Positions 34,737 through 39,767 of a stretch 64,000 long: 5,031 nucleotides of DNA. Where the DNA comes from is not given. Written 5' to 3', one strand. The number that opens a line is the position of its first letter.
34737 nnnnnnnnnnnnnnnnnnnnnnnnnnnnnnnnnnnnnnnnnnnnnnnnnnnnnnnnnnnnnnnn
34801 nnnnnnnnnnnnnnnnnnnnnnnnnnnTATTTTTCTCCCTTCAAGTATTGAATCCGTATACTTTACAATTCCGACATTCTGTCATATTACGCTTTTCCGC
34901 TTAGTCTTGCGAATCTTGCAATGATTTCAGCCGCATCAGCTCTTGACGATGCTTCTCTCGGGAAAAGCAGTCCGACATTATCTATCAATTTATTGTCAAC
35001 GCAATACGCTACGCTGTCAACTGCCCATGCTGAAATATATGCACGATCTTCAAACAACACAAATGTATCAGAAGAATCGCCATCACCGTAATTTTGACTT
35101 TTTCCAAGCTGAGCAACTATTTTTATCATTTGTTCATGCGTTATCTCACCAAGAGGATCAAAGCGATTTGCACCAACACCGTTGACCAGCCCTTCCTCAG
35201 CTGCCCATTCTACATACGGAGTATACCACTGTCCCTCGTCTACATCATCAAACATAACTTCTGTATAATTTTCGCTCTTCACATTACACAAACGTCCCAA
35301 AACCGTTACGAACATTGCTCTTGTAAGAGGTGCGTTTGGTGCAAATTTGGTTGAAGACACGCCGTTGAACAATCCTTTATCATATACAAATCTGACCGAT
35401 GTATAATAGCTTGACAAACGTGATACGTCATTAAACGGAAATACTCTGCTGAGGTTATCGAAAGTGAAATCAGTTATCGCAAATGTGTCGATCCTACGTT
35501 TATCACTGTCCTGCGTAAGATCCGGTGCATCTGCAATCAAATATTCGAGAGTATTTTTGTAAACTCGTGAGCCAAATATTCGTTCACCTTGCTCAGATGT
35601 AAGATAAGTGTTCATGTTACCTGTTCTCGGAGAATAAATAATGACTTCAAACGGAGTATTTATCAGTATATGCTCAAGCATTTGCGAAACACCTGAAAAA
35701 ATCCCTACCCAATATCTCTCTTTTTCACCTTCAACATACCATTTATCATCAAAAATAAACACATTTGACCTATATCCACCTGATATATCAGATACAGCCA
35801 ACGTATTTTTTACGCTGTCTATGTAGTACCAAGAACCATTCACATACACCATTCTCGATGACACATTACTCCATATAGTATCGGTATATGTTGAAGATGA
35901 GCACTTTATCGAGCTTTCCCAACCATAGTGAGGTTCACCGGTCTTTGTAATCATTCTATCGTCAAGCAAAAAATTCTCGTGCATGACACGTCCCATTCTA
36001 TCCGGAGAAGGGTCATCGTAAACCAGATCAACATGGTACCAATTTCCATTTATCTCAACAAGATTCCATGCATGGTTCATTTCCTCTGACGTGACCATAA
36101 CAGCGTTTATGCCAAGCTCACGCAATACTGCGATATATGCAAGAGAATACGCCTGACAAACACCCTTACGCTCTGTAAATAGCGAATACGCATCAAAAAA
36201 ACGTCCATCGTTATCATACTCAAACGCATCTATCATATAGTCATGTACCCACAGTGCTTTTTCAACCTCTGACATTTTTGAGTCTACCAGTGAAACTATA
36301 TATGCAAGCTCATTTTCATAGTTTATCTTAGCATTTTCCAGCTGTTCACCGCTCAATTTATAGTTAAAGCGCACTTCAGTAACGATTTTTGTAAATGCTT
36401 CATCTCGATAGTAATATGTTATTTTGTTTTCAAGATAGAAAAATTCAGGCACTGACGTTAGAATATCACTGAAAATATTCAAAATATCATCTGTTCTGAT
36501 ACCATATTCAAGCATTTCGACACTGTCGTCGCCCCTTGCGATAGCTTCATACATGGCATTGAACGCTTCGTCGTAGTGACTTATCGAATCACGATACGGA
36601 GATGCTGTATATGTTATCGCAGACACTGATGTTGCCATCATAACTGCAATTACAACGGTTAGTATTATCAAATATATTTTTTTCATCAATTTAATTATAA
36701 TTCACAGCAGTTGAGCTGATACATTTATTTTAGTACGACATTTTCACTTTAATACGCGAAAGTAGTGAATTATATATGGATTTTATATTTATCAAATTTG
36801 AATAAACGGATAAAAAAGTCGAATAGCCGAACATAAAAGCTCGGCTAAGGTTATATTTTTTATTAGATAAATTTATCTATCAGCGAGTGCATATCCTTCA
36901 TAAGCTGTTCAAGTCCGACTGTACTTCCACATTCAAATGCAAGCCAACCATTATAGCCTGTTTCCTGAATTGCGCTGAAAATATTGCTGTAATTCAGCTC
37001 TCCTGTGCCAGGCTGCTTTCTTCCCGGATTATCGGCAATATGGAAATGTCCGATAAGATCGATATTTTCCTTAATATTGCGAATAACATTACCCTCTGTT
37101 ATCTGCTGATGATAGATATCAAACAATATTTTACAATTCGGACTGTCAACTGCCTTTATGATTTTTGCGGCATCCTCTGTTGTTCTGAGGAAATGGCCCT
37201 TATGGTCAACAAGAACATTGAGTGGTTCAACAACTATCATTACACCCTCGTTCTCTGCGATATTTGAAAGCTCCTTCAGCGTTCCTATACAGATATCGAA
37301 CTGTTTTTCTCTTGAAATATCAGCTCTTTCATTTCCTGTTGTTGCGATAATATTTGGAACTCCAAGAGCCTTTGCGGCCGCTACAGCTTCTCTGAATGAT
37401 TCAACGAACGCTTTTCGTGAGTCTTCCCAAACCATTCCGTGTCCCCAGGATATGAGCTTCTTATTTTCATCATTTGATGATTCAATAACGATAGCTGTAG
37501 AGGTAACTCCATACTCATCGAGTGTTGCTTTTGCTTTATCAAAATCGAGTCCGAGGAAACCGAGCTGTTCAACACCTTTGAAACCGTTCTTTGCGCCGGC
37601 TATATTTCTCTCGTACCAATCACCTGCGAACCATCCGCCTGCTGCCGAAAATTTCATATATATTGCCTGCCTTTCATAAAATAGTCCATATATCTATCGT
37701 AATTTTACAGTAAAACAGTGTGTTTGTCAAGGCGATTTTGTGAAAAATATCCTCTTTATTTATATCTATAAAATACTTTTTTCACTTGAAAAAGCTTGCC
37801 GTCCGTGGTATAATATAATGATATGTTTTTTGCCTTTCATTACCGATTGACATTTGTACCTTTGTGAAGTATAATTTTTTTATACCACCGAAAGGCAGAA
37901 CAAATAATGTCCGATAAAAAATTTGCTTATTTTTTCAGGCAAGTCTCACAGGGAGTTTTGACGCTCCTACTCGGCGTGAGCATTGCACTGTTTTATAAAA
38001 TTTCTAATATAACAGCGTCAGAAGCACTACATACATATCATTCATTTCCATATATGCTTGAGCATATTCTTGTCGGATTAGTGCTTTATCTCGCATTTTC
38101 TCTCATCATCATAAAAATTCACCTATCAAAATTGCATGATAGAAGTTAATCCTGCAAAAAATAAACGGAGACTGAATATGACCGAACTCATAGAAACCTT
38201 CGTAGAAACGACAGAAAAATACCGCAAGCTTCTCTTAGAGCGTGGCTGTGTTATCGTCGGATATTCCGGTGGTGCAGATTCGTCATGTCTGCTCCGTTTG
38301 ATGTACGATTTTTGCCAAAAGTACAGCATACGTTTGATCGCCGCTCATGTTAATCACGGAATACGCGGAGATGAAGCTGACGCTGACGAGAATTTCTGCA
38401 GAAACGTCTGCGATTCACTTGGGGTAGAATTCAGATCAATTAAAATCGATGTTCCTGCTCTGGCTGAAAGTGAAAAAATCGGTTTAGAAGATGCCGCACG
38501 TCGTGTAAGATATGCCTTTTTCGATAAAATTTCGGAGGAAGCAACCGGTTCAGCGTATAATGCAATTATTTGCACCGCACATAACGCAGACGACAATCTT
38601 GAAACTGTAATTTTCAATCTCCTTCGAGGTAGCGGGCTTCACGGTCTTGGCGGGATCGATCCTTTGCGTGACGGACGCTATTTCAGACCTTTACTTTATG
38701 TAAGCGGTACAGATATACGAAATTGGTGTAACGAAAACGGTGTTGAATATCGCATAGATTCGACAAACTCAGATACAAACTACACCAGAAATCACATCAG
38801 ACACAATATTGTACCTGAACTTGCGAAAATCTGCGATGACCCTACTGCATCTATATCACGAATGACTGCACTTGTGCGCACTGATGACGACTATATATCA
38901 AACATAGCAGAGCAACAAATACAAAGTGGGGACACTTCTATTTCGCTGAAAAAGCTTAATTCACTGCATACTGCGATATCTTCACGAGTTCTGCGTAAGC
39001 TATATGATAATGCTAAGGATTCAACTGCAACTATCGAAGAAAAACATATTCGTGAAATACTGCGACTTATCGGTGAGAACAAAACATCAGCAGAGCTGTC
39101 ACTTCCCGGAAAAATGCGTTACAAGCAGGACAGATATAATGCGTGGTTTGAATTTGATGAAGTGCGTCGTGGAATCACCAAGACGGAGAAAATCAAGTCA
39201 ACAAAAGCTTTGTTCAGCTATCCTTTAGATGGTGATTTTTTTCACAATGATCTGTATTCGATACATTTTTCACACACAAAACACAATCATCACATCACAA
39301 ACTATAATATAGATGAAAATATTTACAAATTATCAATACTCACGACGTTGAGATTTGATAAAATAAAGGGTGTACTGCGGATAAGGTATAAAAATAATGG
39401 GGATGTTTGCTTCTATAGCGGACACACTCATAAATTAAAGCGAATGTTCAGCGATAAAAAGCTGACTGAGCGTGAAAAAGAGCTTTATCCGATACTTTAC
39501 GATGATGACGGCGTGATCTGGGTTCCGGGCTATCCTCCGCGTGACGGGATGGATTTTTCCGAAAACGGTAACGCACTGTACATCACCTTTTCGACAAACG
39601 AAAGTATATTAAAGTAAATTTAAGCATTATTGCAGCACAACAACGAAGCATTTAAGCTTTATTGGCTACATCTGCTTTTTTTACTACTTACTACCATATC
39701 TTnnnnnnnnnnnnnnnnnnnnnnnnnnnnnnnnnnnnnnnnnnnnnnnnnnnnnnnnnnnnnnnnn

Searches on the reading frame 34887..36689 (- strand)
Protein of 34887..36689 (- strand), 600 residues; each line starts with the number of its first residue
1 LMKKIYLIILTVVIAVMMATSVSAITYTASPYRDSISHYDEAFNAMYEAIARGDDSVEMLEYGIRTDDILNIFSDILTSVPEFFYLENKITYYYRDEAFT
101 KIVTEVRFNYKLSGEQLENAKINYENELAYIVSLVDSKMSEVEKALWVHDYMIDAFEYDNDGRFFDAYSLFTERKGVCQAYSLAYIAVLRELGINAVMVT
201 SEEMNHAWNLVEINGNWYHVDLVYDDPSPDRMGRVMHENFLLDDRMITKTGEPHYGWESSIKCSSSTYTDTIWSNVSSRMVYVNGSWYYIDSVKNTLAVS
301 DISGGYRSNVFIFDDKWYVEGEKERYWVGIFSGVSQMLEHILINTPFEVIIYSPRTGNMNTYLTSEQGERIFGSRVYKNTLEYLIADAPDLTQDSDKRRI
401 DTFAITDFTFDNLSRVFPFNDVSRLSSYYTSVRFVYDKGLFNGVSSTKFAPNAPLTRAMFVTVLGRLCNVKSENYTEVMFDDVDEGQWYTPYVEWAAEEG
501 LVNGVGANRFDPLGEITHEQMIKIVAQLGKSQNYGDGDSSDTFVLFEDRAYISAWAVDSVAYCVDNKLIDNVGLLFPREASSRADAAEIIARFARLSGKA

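Call 62: search_protein_families(library=pfam, proteins=[window:34887-36689:-], max_evalue=0.0001)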
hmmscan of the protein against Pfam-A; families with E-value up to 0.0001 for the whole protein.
window:34887-36689:- (600 aa): 2 families
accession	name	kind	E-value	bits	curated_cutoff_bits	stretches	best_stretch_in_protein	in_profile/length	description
PF00395.25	SLH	-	3.7e-21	75.2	20.8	2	480-522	2-44/44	S-layer homology domain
PF01841.26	Transglut_core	-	3.2e-12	47.1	23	1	134-221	7-107/108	Transglutaminase-like superfamily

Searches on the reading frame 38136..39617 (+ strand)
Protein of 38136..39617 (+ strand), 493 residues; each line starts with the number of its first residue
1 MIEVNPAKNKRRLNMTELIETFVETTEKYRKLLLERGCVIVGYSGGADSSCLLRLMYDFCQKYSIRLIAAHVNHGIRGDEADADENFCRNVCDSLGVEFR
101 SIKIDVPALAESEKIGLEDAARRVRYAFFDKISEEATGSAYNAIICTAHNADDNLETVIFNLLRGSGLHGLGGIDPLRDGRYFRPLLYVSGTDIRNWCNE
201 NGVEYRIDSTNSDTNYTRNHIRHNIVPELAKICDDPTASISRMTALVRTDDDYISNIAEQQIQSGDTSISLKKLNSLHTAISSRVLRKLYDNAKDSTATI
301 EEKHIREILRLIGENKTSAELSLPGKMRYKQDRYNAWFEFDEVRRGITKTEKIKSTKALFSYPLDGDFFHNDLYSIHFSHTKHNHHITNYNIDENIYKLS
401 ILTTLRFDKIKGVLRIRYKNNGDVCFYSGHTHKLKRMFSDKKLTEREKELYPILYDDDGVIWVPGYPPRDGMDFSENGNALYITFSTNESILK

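Call 62: search_protein_families(library=pfam, proteins=[window:38136-39617:+], max_evalue=0.0001)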
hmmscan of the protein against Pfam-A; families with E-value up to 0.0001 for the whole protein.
window:38136-39617:+ (493 aa): 2 families
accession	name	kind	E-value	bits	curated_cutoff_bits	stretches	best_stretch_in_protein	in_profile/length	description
PF01171.26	ATP_bind_3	-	1.3e-49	168.9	27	1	39-224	2-182/182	PP-loop family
PF11734.13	TilS_C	-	4.3e-07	29.7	22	1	414-473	1-62/74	TilS substrate C-terminal domain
